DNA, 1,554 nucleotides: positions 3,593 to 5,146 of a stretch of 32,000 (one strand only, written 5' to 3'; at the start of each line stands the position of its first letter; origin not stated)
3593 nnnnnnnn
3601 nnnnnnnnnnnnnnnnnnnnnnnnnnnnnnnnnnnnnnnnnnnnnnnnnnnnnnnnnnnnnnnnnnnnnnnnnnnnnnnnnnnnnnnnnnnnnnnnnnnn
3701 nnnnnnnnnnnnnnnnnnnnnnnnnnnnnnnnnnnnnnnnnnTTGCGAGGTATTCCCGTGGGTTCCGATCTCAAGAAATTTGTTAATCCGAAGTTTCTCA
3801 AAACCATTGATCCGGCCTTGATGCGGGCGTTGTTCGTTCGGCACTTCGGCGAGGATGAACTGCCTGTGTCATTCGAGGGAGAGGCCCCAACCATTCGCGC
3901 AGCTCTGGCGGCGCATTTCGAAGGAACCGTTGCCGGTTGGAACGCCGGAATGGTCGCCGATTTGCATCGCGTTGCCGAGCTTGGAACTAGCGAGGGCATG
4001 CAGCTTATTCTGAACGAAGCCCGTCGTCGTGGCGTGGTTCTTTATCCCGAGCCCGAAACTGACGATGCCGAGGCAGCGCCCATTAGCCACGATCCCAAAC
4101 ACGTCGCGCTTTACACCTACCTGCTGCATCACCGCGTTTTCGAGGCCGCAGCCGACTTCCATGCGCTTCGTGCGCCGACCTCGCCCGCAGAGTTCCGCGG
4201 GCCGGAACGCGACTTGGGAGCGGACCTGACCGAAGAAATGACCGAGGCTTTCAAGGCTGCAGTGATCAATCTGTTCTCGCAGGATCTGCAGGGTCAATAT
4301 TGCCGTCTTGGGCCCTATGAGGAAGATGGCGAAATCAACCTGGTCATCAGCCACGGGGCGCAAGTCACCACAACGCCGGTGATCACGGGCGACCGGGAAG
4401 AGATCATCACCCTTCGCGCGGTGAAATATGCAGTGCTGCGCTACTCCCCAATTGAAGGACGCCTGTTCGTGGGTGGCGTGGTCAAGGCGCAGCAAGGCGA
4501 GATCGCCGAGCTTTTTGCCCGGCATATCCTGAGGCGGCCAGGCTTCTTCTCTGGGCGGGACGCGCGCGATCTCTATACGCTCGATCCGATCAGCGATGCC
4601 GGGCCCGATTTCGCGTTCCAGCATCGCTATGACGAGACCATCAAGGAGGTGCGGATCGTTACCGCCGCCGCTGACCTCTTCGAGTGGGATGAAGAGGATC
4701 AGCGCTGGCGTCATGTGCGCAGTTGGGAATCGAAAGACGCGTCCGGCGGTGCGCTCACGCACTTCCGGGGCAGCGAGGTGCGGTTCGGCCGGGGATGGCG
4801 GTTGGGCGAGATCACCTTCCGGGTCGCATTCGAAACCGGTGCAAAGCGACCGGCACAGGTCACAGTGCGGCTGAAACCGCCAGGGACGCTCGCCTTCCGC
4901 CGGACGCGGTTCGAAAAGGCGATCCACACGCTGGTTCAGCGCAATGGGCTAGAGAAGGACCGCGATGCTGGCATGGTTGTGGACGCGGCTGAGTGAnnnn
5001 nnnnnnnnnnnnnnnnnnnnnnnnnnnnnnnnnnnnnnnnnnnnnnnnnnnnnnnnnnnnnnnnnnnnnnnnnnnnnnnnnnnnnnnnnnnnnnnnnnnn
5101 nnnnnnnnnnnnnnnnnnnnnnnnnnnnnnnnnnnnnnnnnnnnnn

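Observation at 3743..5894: Unplaceable two-gene cassette (about 415-aa unknown plus 309-aa Cys-cluster/winged-helix protein) in the cargo slot beside the recombinase module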

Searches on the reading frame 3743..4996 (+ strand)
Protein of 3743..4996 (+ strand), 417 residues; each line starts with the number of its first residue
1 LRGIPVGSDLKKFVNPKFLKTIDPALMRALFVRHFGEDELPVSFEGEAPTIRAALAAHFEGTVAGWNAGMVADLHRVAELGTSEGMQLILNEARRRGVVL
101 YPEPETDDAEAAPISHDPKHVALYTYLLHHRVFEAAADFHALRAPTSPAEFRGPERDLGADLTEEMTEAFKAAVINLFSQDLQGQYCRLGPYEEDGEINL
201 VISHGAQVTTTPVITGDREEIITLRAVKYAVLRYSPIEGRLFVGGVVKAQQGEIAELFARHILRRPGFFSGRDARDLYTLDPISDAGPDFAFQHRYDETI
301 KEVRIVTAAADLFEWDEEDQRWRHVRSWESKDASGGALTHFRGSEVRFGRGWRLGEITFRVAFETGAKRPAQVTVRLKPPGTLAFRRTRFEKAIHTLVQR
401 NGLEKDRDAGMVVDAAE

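Call 3: search_protein_families(library=pfam, proteins=[window:3743-4996:+], max_evalue=0.1)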
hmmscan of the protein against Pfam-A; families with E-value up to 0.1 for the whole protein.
window:3743-4996:+ (417 aa): 0 families

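Call 4: search_protein_families(library=padloc, proteins=[window:3743-4996:+], max_evalue=1)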
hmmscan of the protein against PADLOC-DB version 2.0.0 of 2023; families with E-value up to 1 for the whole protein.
window:3743-4996:+ (417 aa): 0 families

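Call 5: search_protein_families(library=phrogs, proteins=[window:3743-4996:+], max_evalue=0.1)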
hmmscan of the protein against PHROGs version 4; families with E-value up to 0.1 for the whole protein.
window:3743-4996:+ (417 aa): 1 family
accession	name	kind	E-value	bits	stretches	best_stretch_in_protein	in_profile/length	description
phrog_16073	-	unknown function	0.011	16.6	1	88-110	7-29/41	-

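Call 6: search_protein_families(library=ncbifam, proteins=[window:3743-4996:+], max_evalue=1)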
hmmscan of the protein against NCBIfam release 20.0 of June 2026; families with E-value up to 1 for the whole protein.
window:3743-4996:+ (417 aa): 0 families

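Call 7: find_homologous_proteins(query=window:3743-4996:+)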
Query window:3743-4996:+ (417 aa): 212 proteins with E <= 0.001 among 8000 candidates; the best 120 are listed.
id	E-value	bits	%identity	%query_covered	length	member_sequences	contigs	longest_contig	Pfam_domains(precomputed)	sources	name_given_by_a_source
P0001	7.6e-267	903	97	99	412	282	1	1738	-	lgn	-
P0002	5.3e-251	851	91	99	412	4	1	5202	-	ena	-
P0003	5.8e-251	851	90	99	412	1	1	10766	-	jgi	jgi:hypothetical protein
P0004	1.1e-247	840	89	99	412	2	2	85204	-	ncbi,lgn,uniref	ncbi:hypothetical protein [Albidovulum sp.]|uniref:hypothetical protein n=1 Tax=Albidovulum sp. TaxI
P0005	4.0e-242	821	87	99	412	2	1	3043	-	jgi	jgi:hypothetical protein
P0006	3.3e-212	723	76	99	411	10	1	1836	-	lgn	-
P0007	9.3e-212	721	75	99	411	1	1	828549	-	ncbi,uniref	ncbi:hypothetical protein [Paenirhodobacter sp.]|uniref:hypothetical protein n=1 Tax=Paenirhodobacte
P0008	2.4e-211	720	76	99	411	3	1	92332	-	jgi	-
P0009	1.1e-206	705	75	99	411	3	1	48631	-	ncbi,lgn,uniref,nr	ncbi:hypothetical protein SAMN05444279_1276 [Ruegeria intermedia]|uniref:Uncharacterized protein n=1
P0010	1.4e-206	704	74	100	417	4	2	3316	-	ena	-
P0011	1.4e-206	704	73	99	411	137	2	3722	-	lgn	-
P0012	3.9e-205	700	73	99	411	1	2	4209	-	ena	-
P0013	1.8e-202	691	73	99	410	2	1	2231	-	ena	-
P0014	3.0e-202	690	73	99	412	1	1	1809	-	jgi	jgi:hypothetical protein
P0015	2.6e-201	687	73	99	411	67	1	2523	-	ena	-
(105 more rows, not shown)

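Call 13: search_solved_structures(query=A1, max_evalue=10)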
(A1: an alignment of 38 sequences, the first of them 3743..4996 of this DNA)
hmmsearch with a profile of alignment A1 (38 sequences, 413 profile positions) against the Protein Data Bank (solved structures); distinct sequences matched with E-value up to 10: 0.

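Call 21: find_encoding_contigs(protein=P0009, flank=10000, max_places=3)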
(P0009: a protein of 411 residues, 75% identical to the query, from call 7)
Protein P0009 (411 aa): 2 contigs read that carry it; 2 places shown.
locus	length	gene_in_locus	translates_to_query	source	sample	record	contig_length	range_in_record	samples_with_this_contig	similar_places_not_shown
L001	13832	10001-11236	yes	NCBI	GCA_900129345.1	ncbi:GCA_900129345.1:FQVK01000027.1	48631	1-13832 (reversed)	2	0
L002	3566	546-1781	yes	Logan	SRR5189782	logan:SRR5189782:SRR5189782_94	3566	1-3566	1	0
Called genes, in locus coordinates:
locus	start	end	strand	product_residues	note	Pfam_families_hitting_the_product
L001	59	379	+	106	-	PF02796:HTH_7, PF13936:HTH_38, PF13384:HTH_23 (faint)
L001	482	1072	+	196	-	PF00665:rve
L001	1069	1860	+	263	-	PF01695:IstB_IS21, PF00308:Bac_DnaA, PF00004:AAA (weak)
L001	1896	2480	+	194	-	PF00665:rve, PF13683:rve_3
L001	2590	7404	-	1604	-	PF13156:Mrr_cat_2, PF00270:DEAD, PF04851:ResIII, PF00271:Helicase_C, PF22240:ISP_coupler, PF02384:N6_Mtase (weak), PF07669:Eco57I (weak), PF18135:Type_ISP_C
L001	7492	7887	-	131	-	-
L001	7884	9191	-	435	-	PF00239:Resolvase, PF07508:Recombinase, PF13408:Zn_ribbon_recom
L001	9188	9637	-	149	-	PF11149:DUF2924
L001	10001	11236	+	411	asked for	-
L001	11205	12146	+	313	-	-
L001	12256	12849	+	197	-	PF04542:Sigma70_r2 (weak)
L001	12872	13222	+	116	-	-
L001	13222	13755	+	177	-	-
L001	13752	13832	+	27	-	?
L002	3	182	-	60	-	?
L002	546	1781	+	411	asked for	-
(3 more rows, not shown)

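Call 22: predict_structure(alignment_id=A1)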
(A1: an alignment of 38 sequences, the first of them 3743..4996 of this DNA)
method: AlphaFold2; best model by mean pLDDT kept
length: 417 residues; sequences in the alignment: 38
mean_pLDDT: 82.4   pTM: 0.76
mean pLDDT of the five models: 82.4, 82.1, 81.7, 80.9, 80.3
residues with pLDDT >= 90: 164; 70-90: 183; 50-70: 33; < 50: 37
segments of 3 or more residues with pLDDT < 50: 1-8, 104-114, 211-215, 218-220, 409-417
pLDDT, mean of each block of 10 residues (from residue 1): 42 83 90 88 88 89 71 84 89 86 48 64 92 91 76 88 94 87 72 87 70 46 68 90 88 95 93 87 91 93 96 90 91 93 84 93 89 92 81 90 74 45
secondary structure, 60 per line:
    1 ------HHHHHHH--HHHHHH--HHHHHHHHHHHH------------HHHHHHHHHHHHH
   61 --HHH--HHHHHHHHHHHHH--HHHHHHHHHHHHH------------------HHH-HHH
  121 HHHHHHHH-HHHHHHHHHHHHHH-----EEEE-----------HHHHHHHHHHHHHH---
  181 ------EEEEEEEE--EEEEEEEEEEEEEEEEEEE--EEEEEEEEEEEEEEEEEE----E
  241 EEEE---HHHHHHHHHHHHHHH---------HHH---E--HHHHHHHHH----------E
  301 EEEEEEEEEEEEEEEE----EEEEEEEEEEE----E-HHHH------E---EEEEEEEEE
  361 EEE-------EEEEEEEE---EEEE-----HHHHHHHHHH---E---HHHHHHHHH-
elements in order: H7-13 H16-21 H24-35 H48-60 H68-80 H83-95 H118-128 H130-143 E149-152 H164-177 E187-194 E197-215 E218-235 E240-244 H248-262 H281-289 E300-316 E321-331 H338-341 E352-363 E371-378 E382-385 H391-400 H408-416

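Call 23: find_related_loci(query=A1, collection=genome_contigs, flank=10000)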
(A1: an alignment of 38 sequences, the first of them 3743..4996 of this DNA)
Query A1 (417 aa) in genome_contigs; peptide patterns used: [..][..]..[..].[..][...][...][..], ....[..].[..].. (x = any residue, [..] = any of these).
430 stretches matched a pattern; 155 encode a relative of the query (tblastn E <= 1e-3); the best 80 are kept; 80 distinct loci.
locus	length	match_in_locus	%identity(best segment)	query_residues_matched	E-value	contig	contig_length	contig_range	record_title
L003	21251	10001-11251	97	1-417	0e+0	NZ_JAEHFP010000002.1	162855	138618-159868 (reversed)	Paracoccus binzhouensis strain wg1 scaffold2.1-size162855, whole genome shotgun sequence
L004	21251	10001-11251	97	1-417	0e+0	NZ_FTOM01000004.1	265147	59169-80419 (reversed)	Phaeovulum vinaykumarii strain DSM 18714, whole genome shotgun sequence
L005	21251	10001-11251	96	1-417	0e+0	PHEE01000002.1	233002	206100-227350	MAG: Alphaproteobacteria bacterium HGW-Alphaproteobacteria-4 bjp_ig2158_scaffold_46, whole genome shotgun sequence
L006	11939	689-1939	96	1-417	0e+0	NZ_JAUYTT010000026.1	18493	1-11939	MAG: Frigidibacter sp. isolate C8_maxbin.052 C8_k141_241452, whole genome shotgun sequence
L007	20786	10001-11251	96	1-417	0e+0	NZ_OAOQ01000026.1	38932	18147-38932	Cereibacter ovatus strain JA234, whole genome shotgun sequence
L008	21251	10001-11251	97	1-417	0e+0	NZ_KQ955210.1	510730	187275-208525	Paracoccus aminovorans strain HPD-2 Scaffold3, whole genome shotgun sequence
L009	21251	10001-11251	96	1-417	0e+0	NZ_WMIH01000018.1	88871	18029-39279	Paracoccus shanxieyensis strain DK398 Scaffold18, whole genome shotgun sequence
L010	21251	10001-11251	96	1-417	0e+0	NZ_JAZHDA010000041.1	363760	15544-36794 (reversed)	Pseudotabrizicola sp. L79 k141_31, whole genome shotgun sequence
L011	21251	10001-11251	96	1-417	0e+0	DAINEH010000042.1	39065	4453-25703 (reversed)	MAG TPA_asm: Paracoccaceae bacterium isolate CTOTU26048 NODE_132_length_39065_cov_11.356883, whole genome shotgun sequen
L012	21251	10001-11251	95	1-417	0e+0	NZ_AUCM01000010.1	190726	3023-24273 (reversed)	Gemmobacter nectariphilus DSM 15620 G481DRAFT_scaffold00009.9_C, whole genome shotgun sequence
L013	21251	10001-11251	93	1-417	0e+0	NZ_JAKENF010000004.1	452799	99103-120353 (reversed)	Alitabrizicola rongguiensis strain J26 NODE_4_length_452799_cov_211.999130, whole genome shotgun sequence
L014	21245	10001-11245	93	3-417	0e+0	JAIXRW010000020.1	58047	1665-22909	MAG: Rhodobacter sp. isolate C4_MAG_00077 pond_C4_MAG_00077_000000000001, whole genome shotgun sequence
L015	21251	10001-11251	88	1-417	0e+0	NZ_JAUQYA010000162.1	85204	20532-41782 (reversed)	MAG: Albidovulum sp. isolate BIN43 contig_319338, whole genome shotgun sequence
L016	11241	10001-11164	96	1-388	0e+0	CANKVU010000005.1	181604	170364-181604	uncultured Rhodobacteraceae bacterium isolate 2B2-52-J.fasta genome assembly, contig: NODE_5, whole genome shotgun seque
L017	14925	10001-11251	96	1-417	0e+0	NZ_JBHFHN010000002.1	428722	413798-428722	Paracoccus sp. p4-l81 NODE_2_length_428722_cov_195.066073, whole genome shotgun sequence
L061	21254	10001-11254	47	1-417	8e-117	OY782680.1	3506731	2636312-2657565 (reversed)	MAG: Aliishimia sp. isolate 63f2f763-dbc6-40f9-b46a-ede5a66909dd genome assembly, chromosome: 1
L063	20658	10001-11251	48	2-417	1e-116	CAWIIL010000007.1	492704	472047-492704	MAG: uncultured Alphaproteobacteria bacterium isolate MFD03804.bin.1.74 genome assembly, contig: contig_907, whole genom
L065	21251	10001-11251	48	2-417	5e-116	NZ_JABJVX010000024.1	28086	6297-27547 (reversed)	Alterinioella nitratireducens strain DY48A3-103 NODE_24_length_28086_cov_280.709950, whole genome shotgun sequence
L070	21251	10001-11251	48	2-417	1e-114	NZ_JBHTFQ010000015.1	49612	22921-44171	Plastorhodobacter daqingensis strain CGMCC 1.12750 spades_K_25_97_15, whole genome shotgun sequence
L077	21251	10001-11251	47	2-417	2e-113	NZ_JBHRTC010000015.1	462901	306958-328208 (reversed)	Microbaculum marinum strain KCTC 52363 platanus_K_17_124_15, whole genome shotgun sequence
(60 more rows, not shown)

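Call 29: fold_search(model_id=the predicted structure, library=pdb)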
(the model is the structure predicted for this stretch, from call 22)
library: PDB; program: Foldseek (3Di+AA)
matches with E <= 10: 1012; with E <= 0.001: 5
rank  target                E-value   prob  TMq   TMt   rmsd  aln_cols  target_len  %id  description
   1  2owl_B                1.1e-04  1.00  0.31  0.41  10.0       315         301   10  Crystal structure of E. coli RdgC (released 2007-03-20)
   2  8ovw_N                1.3e-04  0.99  0.28  0.29  12.1       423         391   10  Cryo-EM structure of CBF1-CCAN bound topologically to centromeric DNA (released 2023-08-09)
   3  2owl_A                2.0e-04  1.00  0.27  0.35  13.0       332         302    8  Crystal structure of E. coli RdgC (released 2007-03-20)
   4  7pkn_N                2.9e-04  1.00  0.30  0.37  11.1       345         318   12  Structure of the human CCAN deltaCT complex (released 2022-04-27)
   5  2owy_A                5.4e-04  1.00  0.30  0.38   8.7       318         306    8  The recombination-associated protein RdgC adopts a novel toroidal architecture for DNA binding (released 2007-11-20)
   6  7r5v_N                2.5e-03  0.96  0.24  0.31  13.1       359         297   10  Structure of the human CCAN CENP-A alpha-satellite complex (released 2022-04-27)
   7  7xho_N                5.1e-03  0.99  0.27  0.34   7.1       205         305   12  Structure of human inner kinetochore CCAN complex (released 2022-12-14)
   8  7xhn_N                5.4e-03  0.91  0.17  0.22  12.3       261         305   13  Structure of human inner kinetochore CCAN-DNA complex (released 2023-01-25)
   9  6qld_N                1.1e-02  0.99  0.27  0.29   7.7       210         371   11  Structure of inner kinetochore CCAN-Cenp-A complex (released 2019-10-02)
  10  6y2s_A                1.3e-02  0.57  0.13  0.15  16.5       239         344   10  Escherichia coli R318A RnlA endoribonuclease (single alanine mutant of RnlA) (released 2021-03-31)
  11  6l6g_A                1.5e-02  0.10  0.09  0.12  17.7       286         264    6  Crystal structure of SeMet_Lpg0189 (released 2019-11-27)
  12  9he8_B                1.7e-02  0.21  0.09  0.07  18.3       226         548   12  The molecular structure of a beta-1,4-D-xylosidase from the probiotic bacterium Levilactobacillus brevis (released 2025-01-15)
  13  6y2r_B                2.1e-02  0.38  0.13  0.14  16.8       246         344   11  Escherichia coli R255A RnlA endoribonuclease (single alanine mutant of RnlA) (released 2021-05-12)
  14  3ub1_C                2.1e-02  0.12  0.10  0.15  20.5       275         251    7  Ntf2 like protein involved in plasmid conjugation (released 2012-02-08)
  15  6y2s_B                2.4e-02  0.54  0.14  0.16  16.4       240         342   12  Escherichia coli R318A RnlA endoribonuclease (single alanine mutant of RnlA) (released 2021-03-31)
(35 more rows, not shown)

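Call 37: fold_search(model_id=the predicted structure, library=viral)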
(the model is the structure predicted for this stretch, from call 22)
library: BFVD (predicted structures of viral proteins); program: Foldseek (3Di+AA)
matches with E <= 10: 1214; with E <= 0.001: 5
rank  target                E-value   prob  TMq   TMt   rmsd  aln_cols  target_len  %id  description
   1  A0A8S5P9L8            3.8e-05  1.00  0.30  0.33  10.7       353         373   10  Recombination-associated protein [Siphoviridae sp. ct8Hx23]
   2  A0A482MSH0            1.2e-04  1.00  0.31  0.42   7.9       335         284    9  Exonuclease [Escherichia phage PTXU04]
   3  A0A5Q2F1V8            5.6e-04  0.98  0.26  0.29  14.5       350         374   10  Recombination-associated protein RdgC [Serratia phage JS26]
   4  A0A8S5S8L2            7.9e-04  0.84  0.19  0.22  13.8       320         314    9  Uncharacterized protein [Siphoviridae sp. ctylc9]
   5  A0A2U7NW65            9.3e-04  0.98  0.26  0.32  12.2       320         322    9  (no name in the UniProt tables at hand)
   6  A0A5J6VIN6            2.1e-03  0.54  0.16  0.17  19.5       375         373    7  TATA-box binding protein [Megaviridae environmental sample]
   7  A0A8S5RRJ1            3.4e-03  0.72  0.13  0.24  14.2       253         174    8  Bacterial toxin RNase RnlA/LsoA N-terminal domain-containing protein [Podoviridae sp. ctXdu7]
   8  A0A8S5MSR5            3.8e-03  0.84  0.24  0.32  11.7       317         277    9  Uncharacterized protein [Siphoviridae sp. ctD6g5]
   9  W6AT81                4.5e-03  0.98  0.31  0.33  12.8       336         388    8  (no name in the UniProt tables at hand)
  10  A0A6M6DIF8            5.7e-03  0.41  0.16  0.14  20.8       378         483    9  (no name in the UniProt tables at hand)
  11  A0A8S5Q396            6.0e-03  0.63  0.14  0.16  15.5       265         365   12  RNaseLS-like protein [Siphoviridae sp. ctLNL10]
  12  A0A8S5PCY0            6.7e-03  0.60  0.19  0.24  16.7       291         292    8  Uncharacterized protein [Myoviridae sp. ctgr818]
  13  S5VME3                9.9e-03  0.28  0.16  0.18  20.7       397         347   11  Uncharacterized protein [Pseudomonas phage PaBG]
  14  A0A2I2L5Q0            9.9e-03  0.16  0.12  0.13  28.9       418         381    9  Uncharacterized protein [Orpheovirus IHUMI-LCC2]
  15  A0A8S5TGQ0            1.2e-02  0.16  0.09  0.13  18.2       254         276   10  Uncharacterized protein [Myoviridae sp. ctIty1]
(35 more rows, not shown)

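Call 39: search_dna_similar(query=window:3743-4996:+, collection=phages, mode=protein, max_evalue=0.001, max_rows=20)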
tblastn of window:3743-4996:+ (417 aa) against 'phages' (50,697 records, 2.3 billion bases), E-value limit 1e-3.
No match.
